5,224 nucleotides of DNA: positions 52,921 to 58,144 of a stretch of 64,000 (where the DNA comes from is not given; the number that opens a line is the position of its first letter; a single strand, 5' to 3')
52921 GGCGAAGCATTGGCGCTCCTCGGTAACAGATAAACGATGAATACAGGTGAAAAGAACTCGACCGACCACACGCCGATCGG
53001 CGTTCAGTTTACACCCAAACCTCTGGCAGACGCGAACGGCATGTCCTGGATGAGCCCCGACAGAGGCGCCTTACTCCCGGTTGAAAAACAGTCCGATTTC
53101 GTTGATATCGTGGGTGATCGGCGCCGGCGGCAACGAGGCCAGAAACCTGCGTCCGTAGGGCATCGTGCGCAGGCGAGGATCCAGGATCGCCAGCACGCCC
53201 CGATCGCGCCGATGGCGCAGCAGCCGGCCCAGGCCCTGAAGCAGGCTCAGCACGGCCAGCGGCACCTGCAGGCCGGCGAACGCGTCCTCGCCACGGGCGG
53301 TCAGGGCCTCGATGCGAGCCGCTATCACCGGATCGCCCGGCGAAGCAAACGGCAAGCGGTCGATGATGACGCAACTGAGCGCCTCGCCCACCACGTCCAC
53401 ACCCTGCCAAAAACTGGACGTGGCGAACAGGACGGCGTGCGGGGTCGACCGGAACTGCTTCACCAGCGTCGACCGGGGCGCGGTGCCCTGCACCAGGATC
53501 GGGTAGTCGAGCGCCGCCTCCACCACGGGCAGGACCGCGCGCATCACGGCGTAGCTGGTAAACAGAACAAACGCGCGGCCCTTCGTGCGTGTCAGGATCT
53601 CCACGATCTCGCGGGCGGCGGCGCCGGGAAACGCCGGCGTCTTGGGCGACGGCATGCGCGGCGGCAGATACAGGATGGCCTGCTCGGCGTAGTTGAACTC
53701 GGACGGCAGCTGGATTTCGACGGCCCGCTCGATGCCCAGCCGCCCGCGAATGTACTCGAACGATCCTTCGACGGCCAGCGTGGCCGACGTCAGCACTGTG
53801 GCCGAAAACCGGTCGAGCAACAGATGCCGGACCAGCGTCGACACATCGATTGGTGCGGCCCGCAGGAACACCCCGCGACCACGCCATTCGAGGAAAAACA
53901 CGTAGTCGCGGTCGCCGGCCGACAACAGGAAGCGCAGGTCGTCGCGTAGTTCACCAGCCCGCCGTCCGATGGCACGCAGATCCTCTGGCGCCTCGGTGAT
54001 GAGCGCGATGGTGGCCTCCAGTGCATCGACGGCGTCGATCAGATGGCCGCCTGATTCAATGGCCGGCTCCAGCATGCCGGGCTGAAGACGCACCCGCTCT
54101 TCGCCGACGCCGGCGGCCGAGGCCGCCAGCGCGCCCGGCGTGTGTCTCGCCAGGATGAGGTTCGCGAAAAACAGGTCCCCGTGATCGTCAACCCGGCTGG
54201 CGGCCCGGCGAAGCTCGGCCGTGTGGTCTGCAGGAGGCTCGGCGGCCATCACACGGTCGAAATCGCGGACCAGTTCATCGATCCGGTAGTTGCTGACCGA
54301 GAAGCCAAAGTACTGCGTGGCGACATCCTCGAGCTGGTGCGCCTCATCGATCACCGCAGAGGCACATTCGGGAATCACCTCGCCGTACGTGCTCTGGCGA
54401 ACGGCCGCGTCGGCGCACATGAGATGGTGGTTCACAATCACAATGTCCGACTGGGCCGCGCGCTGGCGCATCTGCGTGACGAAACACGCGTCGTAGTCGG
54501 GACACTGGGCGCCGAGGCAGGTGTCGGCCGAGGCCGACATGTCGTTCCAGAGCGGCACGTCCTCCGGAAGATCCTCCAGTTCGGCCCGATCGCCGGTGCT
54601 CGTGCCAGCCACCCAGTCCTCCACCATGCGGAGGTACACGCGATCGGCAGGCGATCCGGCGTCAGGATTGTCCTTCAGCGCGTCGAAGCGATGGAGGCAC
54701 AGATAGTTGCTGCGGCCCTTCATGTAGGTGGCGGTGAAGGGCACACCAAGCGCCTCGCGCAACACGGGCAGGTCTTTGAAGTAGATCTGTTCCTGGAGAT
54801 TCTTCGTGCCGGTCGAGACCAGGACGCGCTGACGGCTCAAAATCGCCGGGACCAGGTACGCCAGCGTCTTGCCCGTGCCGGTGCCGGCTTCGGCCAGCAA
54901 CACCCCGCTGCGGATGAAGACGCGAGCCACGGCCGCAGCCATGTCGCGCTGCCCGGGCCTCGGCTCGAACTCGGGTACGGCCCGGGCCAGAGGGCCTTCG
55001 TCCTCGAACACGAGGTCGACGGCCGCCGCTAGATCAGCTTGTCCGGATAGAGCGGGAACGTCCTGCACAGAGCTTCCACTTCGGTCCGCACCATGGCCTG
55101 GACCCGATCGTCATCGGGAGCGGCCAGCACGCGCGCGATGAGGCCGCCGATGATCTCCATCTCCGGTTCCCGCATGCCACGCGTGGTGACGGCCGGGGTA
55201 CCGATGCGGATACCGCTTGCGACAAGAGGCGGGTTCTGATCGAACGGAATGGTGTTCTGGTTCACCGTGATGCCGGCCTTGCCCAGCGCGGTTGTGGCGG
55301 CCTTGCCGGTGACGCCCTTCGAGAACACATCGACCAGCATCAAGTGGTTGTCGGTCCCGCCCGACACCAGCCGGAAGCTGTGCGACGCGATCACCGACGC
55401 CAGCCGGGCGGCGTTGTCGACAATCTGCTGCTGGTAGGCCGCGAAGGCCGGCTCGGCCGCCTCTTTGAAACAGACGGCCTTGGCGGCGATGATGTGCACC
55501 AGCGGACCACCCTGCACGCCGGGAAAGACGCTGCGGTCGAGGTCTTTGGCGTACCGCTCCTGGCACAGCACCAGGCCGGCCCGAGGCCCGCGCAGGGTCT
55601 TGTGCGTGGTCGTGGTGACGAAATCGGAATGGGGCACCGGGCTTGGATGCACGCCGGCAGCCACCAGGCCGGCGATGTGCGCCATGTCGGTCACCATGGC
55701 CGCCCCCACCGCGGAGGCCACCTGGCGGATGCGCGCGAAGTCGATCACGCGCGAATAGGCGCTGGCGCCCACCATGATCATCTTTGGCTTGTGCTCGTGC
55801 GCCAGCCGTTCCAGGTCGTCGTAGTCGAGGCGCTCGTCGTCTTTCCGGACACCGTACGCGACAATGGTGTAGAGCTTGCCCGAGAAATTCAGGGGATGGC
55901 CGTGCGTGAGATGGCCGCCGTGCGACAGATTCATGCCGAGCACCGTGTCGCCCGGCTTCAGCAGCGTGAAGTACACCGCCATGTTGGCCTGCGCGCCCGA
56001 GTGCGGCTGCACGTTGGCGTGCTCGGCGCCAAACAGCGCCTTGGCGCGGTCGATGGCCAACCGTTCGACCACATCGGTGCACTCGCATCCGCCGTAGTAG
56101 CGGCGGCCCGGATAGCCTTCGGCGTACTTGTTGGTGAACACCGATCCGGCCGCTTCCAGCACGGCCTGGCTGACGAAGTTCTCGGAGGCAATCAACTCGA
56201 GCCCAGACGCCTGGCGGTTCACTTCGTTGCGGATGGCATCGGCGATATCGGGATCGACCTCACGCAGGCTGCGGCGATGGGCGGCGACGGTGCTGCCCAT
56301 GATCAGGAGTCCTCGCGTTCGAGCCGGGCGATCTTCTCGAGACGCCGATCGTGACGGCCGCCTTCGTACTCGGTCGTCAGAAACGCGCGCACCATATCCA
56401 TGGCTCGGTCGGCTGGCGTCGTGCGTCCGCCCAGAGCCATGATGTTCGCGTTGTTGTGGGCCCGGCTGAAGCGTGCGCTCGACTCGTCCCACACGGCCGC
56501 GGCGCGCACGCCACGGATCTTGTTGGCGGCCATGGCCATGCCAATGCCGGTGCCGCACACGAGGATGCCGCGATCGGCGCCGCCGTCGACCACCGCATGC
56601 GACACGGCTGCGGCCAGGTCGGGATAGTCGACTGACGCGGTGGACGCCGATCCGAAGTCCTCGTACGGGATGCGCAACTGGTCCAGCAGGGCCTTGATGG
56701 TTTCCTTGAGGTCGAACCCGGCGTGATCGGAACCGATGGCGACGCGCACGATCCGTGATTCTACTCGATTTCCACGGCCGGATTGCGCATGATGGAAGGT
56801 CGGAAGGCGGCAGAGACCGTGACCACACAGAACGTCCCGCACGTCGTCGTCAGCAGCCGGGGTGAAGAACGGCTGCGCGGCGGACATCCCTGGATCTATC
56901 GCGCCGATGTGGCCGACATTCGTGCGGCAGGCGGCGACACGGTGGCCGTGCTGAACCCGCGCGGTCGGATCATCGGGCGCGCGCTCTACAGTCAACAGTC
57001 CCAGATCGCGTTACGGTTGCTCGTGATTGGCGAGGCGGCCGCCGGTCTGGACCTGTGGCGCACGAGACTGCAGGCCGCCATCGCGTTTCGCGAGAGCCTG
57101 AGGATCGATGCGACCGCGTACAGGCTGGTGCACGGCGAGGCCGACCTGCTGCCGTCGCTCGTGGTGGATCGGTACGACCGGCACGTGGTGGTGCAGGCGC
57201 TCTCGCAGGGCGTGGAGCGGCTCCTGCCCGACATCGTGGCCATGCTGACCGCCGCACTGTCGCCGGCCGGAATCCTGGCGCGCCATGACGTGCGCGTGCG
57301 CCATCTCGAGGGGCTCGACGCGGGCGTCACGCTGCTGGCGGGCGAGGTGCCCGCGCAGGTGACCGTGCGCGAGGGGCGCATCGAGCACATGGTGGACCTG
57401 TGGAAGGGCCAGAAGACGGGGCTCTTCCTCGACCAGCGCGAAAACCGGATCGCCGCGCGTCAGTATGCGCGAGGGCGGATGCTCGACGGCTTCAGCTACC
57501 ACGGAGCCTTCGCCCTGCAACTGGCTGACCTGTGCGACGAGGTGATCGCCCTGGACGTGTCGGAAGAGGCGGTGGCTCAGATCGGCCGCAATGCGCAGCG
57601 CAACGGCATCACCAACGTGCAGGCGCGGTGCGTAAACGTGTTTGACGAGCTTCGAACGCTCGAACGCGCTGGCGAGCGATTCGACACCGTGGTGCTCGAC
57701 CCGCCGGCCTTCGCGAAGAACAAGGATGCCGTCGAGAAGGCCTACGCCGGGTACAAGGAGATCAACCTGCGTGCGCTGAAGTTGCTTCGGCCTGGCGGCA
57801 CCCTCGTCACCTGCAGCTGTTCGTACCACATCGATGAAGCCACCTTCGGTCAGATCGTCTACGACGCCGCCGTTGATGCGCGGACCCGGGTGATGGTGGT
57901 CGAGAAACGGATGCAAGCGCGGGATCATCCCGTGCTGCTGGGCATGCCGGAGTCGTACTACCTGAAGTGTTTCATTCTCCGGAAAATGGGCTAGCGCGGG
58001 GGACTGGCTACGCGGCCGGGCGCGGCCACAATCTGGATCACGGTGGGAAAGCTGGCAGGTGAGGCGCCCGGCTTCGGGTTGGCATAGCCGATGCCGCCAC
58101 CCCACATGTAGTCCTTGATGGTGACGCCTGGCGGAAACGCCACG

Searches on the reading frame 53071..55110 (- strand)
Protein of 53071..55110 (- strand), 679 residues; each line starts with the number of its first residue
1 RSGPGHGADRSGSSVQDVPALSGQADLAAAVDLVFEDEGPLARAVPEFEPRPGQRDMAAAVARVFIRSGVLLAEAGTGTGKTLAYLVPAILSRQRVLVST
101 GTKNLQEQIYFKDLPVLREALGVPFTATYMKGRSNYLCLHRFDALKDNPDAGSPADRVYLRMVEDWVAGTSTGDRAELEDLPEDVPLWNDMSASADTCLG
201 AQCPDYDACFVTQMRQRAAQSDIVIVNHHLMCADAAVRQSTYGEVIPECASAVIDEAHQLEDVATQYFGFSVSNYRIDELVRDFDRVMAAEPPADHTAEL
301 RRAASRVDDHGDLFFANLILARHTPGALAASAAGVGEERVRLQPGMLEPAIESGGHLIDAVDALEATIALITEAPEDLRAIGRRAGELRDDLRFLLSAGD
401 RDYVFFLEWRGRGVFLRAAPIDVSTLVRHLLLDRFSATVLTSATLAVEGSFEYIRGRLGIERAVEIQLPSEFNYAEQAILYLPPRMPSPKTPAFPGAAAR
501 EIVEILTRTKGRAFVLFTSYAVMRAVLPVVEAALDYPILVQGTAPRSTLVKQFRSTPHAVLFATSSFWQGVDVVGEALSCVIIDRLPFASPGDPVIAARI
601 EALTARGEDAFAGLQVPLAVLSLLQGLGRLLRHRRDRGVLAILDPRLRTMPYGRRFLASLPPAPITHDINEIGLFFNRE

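Call 48: search_protein_families(library=pfam, proteins=[window:53071-55110:-], max_evalue=0.0001)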
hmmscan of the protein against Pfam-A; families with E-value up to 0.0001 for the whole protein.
window:53071-55110:- (679 aa): 2 families
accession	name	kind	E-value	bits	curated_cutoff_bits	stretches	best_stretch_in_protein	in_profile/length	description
PF13307.12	Helicase_C_2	-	7.9e-43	146.9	25.3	1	502-662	1-169/170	Helicase C-terminal domain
PF00270.35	DEAD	-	6.9e-09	36.1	26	1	67-110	13-62/167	DEAD/DEAH box helicase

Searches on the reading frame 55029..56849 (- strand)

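Call 50: search_protein_families(library=pfam, proteins=[window:55029-56849:-], max_evalue=0.001)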
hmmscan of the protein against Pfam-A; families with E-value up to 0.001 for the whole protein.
window:55029-56849:- (606 aa): 2 families
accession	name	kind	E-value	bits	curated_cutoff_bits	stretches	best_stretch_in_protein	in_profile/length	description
PF00464.25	SHMT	-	3.1e-162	540.2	27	1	195-570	1-398/399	Serine hydroxymethyltransferase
PF01212.27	Beta_elim_lyase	-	0.00053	19.8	27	1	267-432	39-214/288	Beta-eliminating lyase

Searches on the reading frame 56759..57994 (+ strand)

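Call 50: search_protein_families(library=pfam, proteins=[window:56759-57994:+], max_evalue=0.001)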
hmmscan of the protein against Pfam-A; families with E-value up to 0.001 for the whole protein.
window:56759-57994:+ (411 aa): 9 families
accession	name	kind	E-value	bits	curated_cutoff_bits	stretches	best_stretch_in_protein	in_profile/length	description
PF10672.15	Methyltrans_SAM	-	3.1e-18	66.5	27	1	170-358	56-243/286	S-adenosylmethionine-dependent methyltransferase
PF17785.7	PUA_3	-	2.8e-17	62.7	22.6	1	29-88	1-62/64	PUA-like domain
PF13847.12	Methyltransf_31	-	8.2e-11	42.2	27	1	240-357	6-121/145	Methyltransferase domain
PF01189.24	Methyltr_RsmB-F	-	6.9e-07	29.6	27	1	253-362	27-147/199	16S rRNA methyltransferase RsmB/F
PF03602.21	Cons_hypoth95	-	1e-06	29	24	1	235-326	39-130/182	Conserved hypothetical protein 95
PF13649.12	Methyltransf_25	-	2.6e-06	28.5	27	1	248-314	8-72/97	Methyltransferase domain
PF05175.20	MTS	-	5.3e-06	26.6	23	1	238-351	32-138/170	Methyltransferase small domain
PF09445.16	Methyltransf_15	-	3.5e-05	23.9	22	1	240-317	3-81/165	RNA cap guanine-N2 methyltransferase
PF02005.22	TRM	-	0.00058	19.6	27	1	241-315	53-128/376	N2,N2-dimethylguanosine tRNA methyltransferase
